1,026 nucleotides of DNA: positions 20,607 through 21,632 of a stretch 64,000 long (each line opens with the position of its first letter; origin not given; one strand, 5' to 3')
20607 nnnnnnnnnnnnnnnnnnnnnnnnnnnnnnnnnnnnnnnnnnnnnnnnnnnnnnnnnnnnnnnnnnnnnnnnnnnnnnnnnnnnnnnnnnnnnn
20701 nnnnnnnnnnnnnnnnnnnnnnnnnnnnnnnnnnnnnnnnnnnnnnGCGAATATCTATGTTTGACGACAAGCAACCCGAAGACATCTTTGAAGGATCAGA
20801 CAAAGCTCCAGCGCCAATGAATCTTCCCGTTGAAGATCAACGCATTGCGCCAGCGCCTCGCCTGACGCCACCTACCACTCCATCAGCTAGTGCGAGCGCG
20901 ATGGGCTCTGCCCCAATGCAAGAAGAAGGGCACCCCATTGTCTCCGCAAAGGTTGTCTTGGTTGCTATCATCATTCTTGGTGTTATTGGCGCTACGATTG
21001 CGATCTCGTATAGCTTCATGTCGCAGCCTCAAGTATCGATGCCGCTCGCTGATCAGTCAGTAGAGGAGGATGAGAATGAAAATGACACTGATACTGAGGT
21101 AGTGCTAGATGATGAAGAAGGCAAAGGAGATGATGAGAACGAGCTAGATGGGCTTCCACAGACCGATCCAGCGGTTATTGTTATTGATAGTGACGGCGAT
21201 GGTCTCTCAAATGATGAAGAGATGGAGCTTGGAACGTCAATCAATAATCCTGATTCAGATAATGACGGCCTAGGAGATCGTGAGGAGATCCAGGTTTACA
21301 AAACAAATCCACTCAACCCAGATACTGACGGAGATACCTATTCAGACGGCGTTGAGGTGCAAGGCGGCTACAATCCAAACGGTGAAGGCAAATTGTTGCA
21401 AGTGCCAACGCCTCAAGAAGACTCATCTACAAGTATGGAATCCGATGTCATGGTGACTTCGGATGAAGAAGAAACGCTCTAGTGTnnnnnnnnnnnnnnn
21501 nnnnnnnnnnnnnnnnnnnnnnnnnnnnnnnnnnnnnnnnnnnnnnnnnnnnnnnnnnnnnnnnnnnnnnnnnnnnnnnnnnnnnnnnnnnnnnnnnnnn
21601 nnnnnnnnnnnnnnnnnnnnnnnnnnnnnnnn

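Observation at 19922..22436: Three tandem paralogous single-pass membrane proteins with acidic DxDxDG calcium-binding tails immediately downstream of the giant adhesin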

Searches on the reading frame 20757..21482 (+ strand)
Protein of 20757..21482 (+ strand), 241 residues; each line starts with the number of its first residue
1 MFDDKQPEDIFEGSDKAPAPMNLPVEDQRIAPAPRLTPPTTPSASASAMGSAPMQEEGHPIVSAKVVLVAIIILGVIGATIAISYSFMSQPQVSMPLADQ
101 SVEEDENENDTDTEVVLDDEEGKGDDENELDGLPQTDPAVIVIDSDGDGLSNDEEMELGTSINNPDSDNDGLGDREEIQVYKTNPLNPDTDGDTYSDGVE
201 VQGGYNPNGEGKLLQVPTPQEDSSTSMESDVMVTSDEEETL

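Call 3: search_protein_families(library=pfam, proteins=[window:20757-21482:+], max_evalue=1)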
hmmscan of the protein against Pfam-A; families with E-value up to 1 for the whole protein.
window:20757-21482:+ (241 aa): 4 families
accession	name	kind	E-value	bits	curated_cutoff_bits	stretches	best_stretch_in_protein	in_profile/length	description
PF18884.5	TSP3_bac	-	1.1e-12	48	25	3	166-188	1-22/22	Bacterial TSP3 repeat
PF03495.19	Binary_toxB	-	0.00021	21.9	25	1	144-205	2-64/78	Clostridial binary toxin B/anthrax toxin PA Ca-binding domain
PF20088.4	DUF6480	-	0.033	14.5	25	1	38-86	26-74/78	Family of unknown function (DUF6480)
PF13244.11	MbhD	-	0.11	13.2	27.2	1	62-93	11-42/67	MBH, subunit D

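Call 4: search_protein_families(library=ncbifam, proteins=[window:20757-21482:+], max_evalue=1)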
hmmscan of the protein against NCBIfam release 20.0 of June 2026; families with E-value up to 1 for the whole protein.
window:20757-21482:+ (241 aa): 5 families
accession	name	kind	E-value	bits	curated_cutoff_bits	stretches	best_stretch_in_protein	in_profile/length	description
NF033765.2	gliding_CglD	equivalog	6.9e-08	30.7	400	1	99-202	136-242/1124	adventurous gliding motility lipoprotein CglD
NF047639.1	throspo3_MtsD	equivalog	0.003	15.7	800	1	164-202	390-429/651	cell-cell cohesion protein MtsD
NF042425.1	Amuc_1099_fam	equivalog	0.0066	16.1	50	1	132-167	117-152/321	Amuc_1099 family pilus-like system protein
TIGR00327.1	secE_euk_arch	equivalog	0.013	15.3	36.2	1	64-84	32-52/61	protein translocase SEC61 complex subunit gamma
NF006909.0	PRK09400.1-4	equivalog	0.18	11.6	86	1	63-83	33-53/61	preprotein translocase subunit SecE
